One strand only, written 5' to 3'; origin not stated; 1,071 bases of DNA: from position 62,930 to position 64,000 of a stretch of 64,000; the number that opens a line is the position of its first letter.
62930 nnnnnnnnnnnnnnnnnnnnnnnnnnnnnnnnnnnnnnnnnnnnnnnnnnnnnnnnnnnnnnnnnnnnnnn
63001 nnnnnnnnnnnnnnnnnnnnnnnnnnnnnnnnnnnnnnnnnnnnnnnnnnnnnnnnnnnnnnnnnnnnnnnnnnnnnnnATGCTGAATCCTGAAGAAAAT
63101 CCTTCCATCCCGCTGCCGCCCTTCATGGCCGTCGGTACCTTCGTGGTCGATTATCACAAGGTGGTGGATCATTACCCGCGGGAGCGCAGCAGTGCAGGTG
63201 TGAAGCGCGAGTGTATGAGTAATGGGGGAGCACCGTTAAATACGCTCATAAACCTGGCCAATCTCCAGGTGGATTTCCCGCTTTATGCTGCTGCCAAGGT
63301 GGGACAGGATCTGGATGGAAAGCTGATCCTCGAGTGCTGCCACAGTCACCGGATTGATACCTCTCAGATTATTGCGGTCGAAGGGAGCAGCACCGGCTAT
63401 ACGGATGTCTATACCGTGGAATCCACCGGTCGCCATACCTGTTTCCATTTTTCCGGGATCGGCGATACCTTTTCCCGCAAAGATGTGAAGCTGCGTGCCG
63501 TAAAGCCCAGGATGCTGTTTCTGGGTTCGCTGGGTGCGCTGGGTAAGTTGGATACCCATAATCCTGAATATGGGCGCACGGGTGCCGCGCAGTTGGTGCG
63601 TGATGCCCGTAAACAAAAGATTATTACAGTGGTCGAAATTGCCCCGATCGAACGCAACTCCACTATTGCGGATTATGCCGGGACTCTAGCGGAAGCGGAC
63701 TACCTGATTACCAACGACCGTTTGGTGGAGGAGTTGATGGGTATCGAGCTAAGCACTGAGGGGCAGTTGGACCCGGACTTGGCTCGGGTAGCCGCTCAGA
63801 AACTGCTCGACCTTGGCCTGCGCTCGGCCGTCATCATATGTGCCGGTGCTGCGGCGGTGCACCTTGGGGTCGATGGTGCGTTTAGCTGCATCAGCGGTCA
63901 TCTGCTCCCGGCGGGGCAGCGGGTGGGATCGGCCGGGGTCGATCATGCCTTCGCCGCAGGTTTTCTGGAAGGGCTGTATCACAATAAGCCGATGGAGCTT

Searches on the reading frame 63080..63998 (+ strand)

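Call 4: search_protein_families(library=pfam, proteins=[window:63080-63998:+], max_evalue=0.1)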
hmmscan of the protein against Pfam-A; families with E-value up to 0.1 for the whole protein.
window:63080-63998:+ (306 aa): 1 family
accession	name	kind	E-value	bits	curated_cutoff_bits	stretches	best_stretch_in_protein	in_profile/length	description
PF00294.29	PfkB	-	7.9e-15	55.4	25.8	1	17-306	6-276/302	pfkB family carbohydrate kinase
